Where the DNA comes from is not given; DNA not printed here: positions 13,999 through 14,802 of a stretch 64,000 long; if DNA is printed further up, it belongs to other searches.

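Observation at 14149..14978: Bactofilin fused to an excisionase-type HTH, next to a membrane-anchored HTH protein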

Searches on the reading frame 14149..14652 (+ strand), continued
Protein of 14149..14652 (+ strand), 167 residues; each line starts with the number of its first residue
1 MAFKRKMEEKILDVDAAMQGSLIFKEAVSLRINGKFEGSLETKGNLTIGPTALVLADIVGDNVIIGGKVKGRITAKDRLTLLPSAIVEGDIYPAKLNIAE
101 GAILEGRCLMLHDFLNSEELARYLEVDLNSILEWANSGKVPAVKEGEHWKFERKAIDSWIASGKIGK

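Call 50: find_encoding_contigs(protein=P0269, flank=5000, max_places=1)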
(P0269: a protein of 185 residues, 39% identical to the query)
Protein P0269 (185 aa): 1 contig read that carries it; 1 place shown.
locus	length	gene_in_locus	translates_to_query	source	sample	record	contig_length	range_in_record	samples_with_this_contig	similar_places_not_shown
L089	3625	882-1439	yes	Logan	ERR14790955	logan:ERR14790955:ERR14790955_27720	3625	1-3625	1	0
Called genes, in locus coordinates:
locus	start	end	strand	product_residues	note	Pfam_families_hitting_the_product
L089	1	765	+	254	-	?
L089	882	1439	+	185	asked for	PF04519:Bactofilin, PF12728:HTH_17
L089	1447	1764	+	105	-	PF12728:HTH_17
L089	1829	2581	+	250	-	PF00731:AIRC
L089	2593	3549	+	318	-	PF13472:Lipase_GDSL_2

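Call 61: search_protein_families(library=padloc, proteins=[window:14149-14652:+], max_evalue=0.01)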
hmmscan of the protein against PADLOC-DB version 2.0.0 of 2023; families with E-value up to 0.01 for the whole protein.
window:14149-14652:+ (167 aa): 1 family
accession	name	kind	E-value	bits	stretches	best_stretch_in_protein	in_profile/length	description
PDLC04133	mad1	-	0.0012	17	1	113-161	4-52/60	mads_1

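Call 69: find_homologous_proteins(query=A8, max_evalue=1e-10)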
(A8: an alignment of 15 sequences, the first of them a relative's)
Query A8 (15 sequences) (177 aa, profile of the alignment): 2315 proteins with E <= 1e-10 among 5795 candidates; the best 120 are listed.
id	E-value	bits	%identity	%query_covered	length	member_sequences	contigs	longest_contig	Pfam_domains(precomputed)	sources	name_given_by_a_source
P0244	4.2e-65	237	100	100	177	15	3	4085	PF12728.14,PF04519.20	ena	-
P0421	1.3e-64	235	46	94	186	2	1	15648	PF12728.14,PF04519.20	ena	-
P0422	1.2e-62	229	44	92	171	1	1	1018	PF12728.14,PF04519.20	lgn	-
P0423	1.5e-62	228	44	99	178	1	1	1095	PF12728.14,PF04519.20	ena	-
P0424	1.6e-62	228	42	97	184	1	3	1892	PF12728.14,PF04519.20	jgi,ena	-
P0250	3.1e-62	227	36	95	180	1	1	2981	PF12728.14,PF04519.20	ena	-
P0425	4.6e-62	227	42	99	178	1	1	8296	PF12728.14,PF04519.20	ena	-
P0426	5.0e-62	227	42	96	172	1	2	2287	PF12728.14,PF04519.20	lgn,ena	-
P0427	6.4e-62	226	46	94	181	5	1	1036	PF12728.14,PF04519.20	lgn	-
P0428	8.6e-62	226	44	98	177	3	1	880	PF12728.14,PF04519.20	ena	-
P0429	1.0e-61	226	43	96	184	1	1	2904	PF12728.14,PF04519.20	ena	-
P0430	1.2e-61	225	46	94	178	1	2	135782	PF12728.14,PF04519.20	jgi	jgi:excisionase family DNA binding protein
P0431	1.7e-61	225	42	99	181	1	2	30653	PF12728.14,PF04519.20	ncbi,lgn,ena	-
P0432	2.6e-61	224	41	96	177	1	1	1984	PF12728.14,PF04519.20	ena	-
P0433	7.4e-61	223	43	99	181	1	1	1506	PF12728.14,PF04519.20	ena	-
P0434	1.0e-60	222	38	99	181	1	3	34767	PF12728.14,PF04519.20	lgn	-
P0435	1.1e-60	222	44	94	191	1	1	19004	PF12728.14,PF04519.20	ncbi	-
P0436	1.3e-60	222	42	95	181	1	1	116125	PF12728.14,PF04519.20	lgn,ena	-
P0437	1.4e-60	222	40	94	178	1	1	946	PF12728.14,PF04519.20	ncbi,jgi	jgi:excisionase family DNA binding protein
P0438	2.3e-60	221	45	97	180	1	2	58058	PF12728.14,PF04519.20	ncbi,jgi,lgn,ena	-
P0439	3.0e-60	221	42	97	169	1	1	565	PF12728.14,PF04519.20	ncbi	-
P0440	3.6e-60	221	43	93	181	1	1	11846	PF12728.14,PF04519.20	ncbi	ncbi:MAG: polymer-forming cytoskeletal protein [Candidatus Omnitrophota bacterium]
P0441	3.9e-60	221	40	99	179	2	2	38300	PF12728.14,PF04519.20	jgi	jgi:excisionase family DNA binding protein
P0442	5.5e-60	220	36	99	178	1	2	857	PF12728.14,PF04519.20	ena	-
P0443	7.0e-60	220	40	99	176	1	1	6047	PF12728.14,PF04519.20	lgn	-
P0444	8.9e-60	219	44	98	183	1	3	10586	PF12728.14,PF04519.20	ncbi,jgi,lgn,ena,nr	ncbi:MAG: polymer-forming cytoskeletal protein [Candidatus Omnitrophica bacterium]|jgi:excisionase f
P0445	1.4e-59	219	38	99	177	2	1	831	PF12728.14,PF04519.20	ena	-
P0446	1.5e-59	219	42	99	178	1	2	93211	PF12728.14,PF04519.20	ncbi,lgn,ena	-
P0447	1.8e-59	218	40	99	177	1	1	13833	PF12728.14,PF04519.20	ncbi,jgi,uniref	ncbi:hypothetical protein LDC_1068 [sediment metagenome]|uniref:Helix-turn-helix domain-containing p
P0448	2.3e-59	218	40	99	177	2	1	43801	PF12728.14,PF04519.20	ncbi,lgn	-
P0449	5.8e-59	217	44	98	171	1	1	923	PF12728.14,PF04519.20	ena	-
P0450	6.7e-59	217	42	99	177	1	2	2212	PF12728.14,PF04519.20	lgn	-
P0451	6.8e-59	217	41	99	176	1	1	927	PF12728.14,PF04519.20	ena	-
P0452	8.1e-59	216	45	94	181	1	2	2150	PF12728.14,PF04519.20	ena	-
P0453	1.0e-58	216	41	99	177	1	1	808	PF12728.14,PF04519.20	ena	-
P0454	1.2e-58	216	40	99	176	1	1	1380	PF12728.14,PF04519.20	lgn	-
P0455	1.3e-58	216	44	93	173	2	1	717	PF12728.14,PF04519.20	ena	-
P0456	2.0e-58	215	45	92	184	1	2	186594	PF12728.14,PF04519.20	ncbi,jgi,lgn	jgi:excisionase family DNA binding protein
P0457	2.6e-58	215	45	92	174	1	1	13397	PF12728.14,PF04519.20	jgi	jgi:excisionase family DNA binding protein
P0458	5.1e-58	214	47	94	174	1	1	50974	PF12728.14,PF04519.20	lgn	-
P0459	5.7e-58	214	44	93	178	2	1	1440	PF12728.14,PF04519.20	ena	-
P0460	6.4e-58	213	43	97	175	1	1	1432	PF12728.14,PF04519.20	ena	-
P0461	6.4e-58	213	47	98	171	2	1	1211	PF12728.14,PF04519.20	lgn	-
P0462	9.5e-58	213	45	97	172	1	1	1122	PF12728.14,PF04519.20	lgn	-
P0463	1.1e-57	213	39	99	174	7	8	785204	PF12728.14,PF04519.20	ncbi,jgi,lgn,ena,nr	ncbi:MAG TPA: polymer-forming cytoskeletal protein [Candidatus Omnitrophota bacterium]|nr:polymer-fo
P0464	2.0e-57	212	44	94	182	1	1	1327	PF12728.14,PF04519.20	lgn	-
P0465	2.3e-57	212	40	99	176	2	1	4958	PF12728.14,PF04519.20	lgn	-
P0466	3.2e-57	211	47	93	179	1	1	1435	PF12728.14,PF04519.20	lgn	-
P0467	1.1e-56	209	46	98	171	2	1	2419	PF12728.14,PF04519.20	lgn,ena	-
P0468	1.2e-56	209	46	93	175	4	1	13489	PF12728.14,PF04519.20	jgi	-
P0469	2.6e-56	208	44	91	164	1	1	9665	PF12728.14,PF04519.20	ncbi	-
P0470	3.5e-56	208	43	91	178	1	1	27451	PF12728.14,PF04519.20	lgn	-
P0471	3.7e-56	208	46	98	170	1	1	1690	PF12728.14,PF04519.20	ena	-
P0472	5.8e-56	207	43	90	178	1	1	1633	PF12728.14,PF04519.20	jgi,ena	-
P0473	6.0e-56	207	44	91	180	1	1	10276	PF12728.14,PF04519.20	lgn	-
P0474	6.5e-56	207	43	97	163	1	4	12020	PF12728.14,PF04519.20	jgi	jgi:excisionase family DNA binding protein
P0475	2.1e-55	205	44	95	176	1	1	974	PF12728.14,PF04519.20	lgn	-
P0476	2.9e-55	205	43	93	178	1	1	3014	PF12728.14,PF04519.20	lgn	-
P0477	4.2e-55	204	41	99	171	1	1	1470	PF12728.14,PF04519.20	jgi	jgi:excisionase family DNA binding protein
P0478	1.2e-54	203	42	99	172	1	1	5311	PF12728.14,PF04519.20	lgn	-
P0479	2.1e-54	202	45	94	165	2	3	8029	PF12728.14,PF04519.20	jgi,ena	jgi:excisionase family DNA binding protein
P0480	3.2e-54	201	39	97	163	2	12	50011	PF12728.14,PF04519.20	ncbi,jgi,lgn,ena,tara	tara:strand:- start:115 stop:606 length:492 start_codon:yes stop_codon:yes gene_type:complete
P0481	3.3e-54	201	42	98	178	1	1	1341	PF12728.14,PF04519.20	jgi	-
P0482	3.6e-53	198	39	97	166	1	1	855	PF12728.14,PF04519.20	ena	-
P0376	1.0e-51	193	27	94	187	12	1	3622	PF12728.14,PF04519.20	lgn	-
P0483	1.0e-51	193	39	100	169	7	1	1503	PF12728.14,PF04519.20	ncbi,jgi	jgi:cytoskeletal protein CcmA (bactofilin family)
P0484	2.4e-47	179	35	93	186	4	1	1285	PF12728.14,PF04519.20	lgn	-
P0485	3.5e-47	178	32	93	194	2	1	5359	PF12728.14,PF04519.20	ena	-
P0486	7.0e-47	177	33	93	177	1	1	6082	PF12728.14,PF04519.20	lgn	-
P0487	2.3e-46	176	29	99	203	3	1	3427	PF12728.14,PF04519.20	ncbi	-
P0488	1.1e-45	174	35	93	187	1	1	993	PF12728.14,PF04519.20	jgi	jgi:excisionase family DNA binding protein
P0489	6.6e-45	171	33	93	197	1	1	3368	PF12728.14,PF04519.20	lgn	-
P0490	7.5e-45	171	26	95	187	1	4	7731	PF12728.14,PF04519.20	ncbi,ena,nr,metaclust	ncbi:MAG: hypothetical protein A3G38_03000 [Omnitrophica WOR_2 bacterium RIFCSPLOWO2_12_FULL_51_8]|n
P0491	1.4e-43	167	30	96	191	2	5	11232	PF12728.14,PF04519.20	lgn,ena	-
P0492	6.8e-37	145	32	99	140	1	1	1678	PF12728.14,PF04519.20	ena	-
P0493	3.9e-23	100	32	54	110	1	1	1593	PF12728.14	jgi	-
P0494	2.7e-22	97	44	56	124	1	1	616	PF04519.20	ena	-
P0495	2.5e-21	94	41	56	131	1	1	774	PF04519.20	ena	-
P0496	5.3e-21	93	35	54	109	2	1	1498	PF12728.14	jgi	-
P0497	1.5e-19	88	44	49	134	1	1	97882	PF04519.20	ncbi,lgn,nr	ncbi:MAG: polymer-forming cytoskeletal protein [Bacteroidales bacterium]|nr:polymer-forming cytoskel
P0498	5.0e-19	87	41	61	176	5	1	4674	PF04519.20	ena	-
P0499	1.1e-18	86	39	54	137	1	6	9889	PF04519.20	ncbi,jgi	ncbi:MAG: polymer-forming cytoskeletal protein [Desulfobacterales bacterium]|jgi:cytoskeletal protei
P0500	3.7e-18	84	37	58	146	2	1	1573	PF04519.20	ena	-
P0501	9.3e-18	83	32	60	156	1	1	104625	PF04519.20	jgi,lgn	jgi:cytoskeletal protein CcmA (bactofilin family)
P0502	2.0e-17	81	37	49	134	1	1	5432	PF04519.20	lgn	-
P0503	3.4e-17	81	42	47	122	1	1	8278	PF04519.20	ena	-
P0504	2.7e-16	78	32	63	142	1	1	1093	PF04519.20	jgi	jgi:cytoskeletal protein CcmA (bactofilin family)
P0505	7.3e-16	76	34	65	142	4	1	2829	PF04519.20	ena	-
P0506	7.6e-16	76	35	45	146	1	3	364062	PF04519.20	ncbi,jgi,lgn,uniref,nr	ncbi:cytoskeletal protein CcmA (bactofilin family) [Hydrogenispora ethanolica]|jgi:cytoskeletal prot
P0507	1.4e-15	75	32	53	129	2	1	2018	PF04519.20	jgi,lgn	-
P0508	1.6e-15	75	33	65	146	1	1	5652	PF04519.20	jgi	jgi:cytoskeletal protein CcmA (bactofilin family)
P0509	3.7e-15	74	34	54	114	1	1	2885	PF04519.20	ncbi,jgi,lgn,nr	ncbi:MAG: polymer-forming cytoskeletal protein [Deltaproteobacteria bacterium]|nr:polymer-forming cy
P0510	4.1e-15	74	33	55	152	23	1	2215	PF04519.20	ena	-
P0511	5.2e-15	74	33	65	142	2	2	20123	PF04519.20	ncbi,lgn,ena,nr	ncbi:MAG TPA: polymer-forming cytoskeletal protein [Terriglobia bacterium]|nr:polymer-forming cytosk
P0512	5.9e-15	73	32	63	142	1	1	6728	PF04519.20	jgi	jgi:cytoskeletal protein CcmA (bactofilin family)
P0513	6.1e-15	73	32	63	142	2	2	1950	PF04519.20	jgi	jgi:cytoskeletal protein CcmA (bactofilin family)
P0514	9.8e-15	73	35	63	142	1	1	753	PF04519.20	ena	-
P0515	1.2e-14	72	34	51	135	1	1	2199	PF04519.20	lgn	-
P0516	1.9e-14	72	33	63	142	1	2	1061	PF04519.20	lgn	-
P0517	2.0e-14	72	31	62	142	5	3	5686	PF04519.20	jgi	jgi:cytoskeletal protein CcmA (bactofilin family)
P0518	4.9e-14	70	37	56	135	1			PF04519.20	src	-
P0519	9.9e-14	69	32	63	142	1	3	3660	PF04519.20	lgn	-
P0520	1.2e-13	69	36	55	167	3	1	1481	PF04519.20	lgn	-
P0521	1.4e-13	69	33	51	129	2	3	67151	PF04519.20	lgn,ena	-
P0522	2.7e-13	68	44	44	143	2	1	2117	PF04519.20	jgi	-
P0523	3.7e-13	68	35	46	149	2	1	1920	PF04519.20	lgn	-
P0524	4.0e-13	67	47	28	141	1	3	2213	PF04519.20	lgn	-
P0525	4.1e-13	67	36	58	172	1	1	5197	PF04519.20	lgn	-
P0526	4.7e-13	67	39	48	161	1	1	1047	PF04519.20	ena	-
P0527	5.2e-13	67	39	54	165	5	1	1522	PF04519.20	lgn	-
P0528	8.7e-13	66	41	38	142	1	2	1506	PF04519.20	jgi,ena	-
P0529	1.1e-12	66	42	34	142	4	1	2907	PF04519.20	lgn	-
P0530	1.2e-12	66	43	44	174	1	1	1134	PF04519.20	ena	-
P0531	1.3e-12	66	40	53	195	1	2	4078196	PF04519.20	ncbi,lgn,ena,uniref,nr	ncbi:protein CcmA, bactofilin family [Tranquillimonas rosea]|uniref:Protein CcmA, bactofilin family 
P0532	1.3e-12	66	38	54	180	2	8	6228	PF04519.20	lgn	-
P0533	1.4e-12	66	41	46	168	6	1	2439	PF04519.20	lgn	-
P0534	1.4e-12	66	40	58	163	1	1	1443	PF04519.20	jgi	-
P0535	1.4e-12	66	38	53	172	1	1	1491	PF04519.20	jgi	jgi:cytoskeletal protein CcmA (bactofilin family)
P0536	1.5e-12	66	32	69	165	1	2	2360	PF04519.20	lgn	-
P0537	1.6e-12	66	36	59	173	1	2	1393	PF04519.20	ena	-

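Call 71: find_encoding_contigs(protein=P0463, flank=4000, max_places=1)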
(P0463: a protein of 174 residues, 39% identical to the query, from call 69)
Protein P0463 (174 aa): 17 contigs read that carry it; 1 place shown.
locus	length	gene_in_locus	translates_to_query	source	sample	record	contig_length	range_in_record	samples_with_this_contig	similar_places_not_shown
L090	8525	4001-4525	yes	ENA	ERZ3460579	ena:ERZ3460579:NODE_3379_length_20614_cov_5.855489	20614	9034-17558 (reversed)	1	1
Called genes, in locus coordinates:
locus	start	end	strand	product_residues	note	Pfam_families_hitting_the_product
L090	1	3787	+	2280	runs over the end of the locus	?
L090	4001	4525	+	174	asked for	PF04519:Bactofilin, PF12728:HTH_17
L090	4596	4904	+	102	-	PF12728:HTH_17 (weak)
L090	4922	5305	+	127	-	PF01648:ACPS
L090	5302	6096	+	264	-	PF04794:YdjC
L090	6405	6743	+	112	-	-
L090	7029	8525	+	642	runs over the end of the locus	PF13584:BatD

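Call 72: find_encoding_contigs(protein=P0480, flank=4000, max_places=1)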
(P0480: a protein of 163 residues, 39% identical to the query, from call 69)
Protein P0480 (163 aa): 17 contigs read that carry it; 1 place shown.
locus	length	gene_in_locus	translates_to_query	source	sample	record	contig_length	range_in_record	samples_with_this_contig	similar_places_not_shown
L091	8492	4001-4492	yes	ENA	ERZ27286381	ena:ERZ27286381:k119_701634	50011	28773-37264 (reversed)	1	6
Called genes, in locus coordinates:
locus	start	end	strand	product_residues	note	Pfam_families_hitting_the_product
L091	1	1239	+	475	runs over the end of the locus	PF02934:GatB_N, PF02637:GatB_Yqey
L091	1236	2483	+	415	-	PF00595:PDZ (weak), PF13180:PDZ_2, PF17820:PDZ_6, PF03572:Peptidase_S41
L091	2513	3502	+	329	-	PF02543:Carbam_trans_N (faint), PF00814:TsaD, PF22521:HypF_C_2 (weak)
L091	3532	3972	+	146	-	PF02308:MgtC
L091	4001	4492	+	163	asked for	PF04519:Bactofilin, PF12728:HTH_17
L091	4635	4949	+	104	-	PF12728:HTH_17 (weak)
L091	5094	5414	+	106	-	PF01588:tRNA_bind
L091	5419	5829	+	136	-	PF01894:YjbQ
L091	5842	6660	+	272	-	PF00929:RNase_T, PF13482:RNase_H_2 (weak)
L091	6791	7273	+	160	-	PF13404:HTH_AsnC-type (weak), PF13412:HTH_24 (weak), PF01037:AsnC_trans_reg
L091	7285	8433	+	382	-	PF00155:Aminotran_1_2, PF00266:Aminotran_5 (weak), PF01041:DegT_DnrJ_EryC1 (weak)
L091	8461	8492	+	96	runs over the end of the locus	PF08827:DUF1805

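Call 73: find_encoding_contigs(protein=P0456, flank=4000, max_places=1)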
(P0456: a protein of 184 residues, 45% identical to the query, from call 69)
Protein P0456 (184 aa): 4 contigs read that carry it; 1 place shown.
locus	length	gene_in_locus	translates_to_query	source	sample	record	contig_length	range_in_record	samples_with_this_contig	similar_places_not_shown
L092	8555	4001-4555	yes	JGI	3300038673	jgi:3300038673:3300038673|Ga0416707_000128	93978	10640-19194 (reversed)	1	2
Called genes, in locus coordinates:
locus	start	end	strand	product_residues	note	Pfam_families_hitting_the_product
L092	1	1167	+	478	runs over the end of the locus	PF02934:GatB_N, PF02637:GatB_Yqey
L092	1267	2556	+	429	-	PF22694:CtpB_N-like (weak), PF00595:PDZ, PF13180:PDZ_2, PF17820:PDZ_6, PF03572:Peptidase_S41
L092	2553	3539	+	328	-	PF00814:TsaD, PF22521:HypF_C_2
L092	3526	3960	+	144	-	PF02308:MgtC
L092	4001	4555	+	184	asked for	PF04519:Bactofilin, PF12728:HTH_17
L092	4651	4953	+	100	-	PF12728:HTH_17 (weak)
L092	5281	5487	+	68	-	PF20095:DUF6485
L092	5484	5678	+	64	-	-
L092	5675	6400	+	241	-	-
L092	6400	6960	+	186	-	PF00565:SNase (weak)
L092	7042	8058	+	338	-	PF01171:ATP_bind_3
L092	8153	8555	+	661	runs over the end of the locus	PF06480:FtsH_ext (weak), PF00004:AAA, PF17862:AAA_lid_3, PF01434:Peptidase_M41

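Call 74: find_encoding_contigs(protein=P0491, flank=6000, max_places=1)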
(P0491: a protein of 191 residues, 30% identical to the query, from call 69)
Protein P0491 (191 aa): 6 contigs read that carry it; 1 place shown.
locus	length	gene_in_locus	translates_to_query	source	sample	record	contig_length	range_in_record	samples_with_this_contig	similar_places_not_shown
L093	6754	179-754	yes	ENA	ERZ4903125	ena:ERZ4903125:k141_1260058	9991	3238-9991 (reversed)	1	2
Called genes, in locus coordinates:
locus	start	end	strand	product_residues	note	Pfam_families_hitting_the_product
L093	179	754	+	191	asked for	PF04519:Bactofilin, PF12728:HTH_17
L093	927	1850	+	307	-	PF00512:HisKA, PF02518:HATPase_c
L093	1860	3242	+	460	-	PF00072:Response_reg, PF00158:Sigma54_activat, PF14532:Sigma54_activ_2, PF00004:AAA (weak), PF07724:AAA_2, PF07728:AAA_5, PF25601:AAA_lid_14, PF02954:HTH_8, +1 more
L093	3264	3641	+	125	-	PF00072:Response_reg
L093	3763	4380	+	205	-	-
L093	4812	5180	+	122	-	PF13650:Asp_protease_2 (weak), PF13975:gag-asp_proteas (weak)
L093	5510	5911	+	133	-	PF00072:Response_reg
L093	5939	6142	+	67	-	PF00741:Gas_vesicle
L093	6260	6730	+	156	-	-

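Call 84: find_related_loci(query=A2, collection=viral_contigs, flank=5000)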
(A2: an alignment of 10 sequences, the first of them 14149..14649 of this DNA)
Query A2 (167 aa) in viral_contigs; peptide patterns used: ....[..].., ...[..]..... (x = any residue, [..] = any of these).
65 stretches matched a pattern, but none encodes a relative of the query by tblastn (E <= 1e-3).
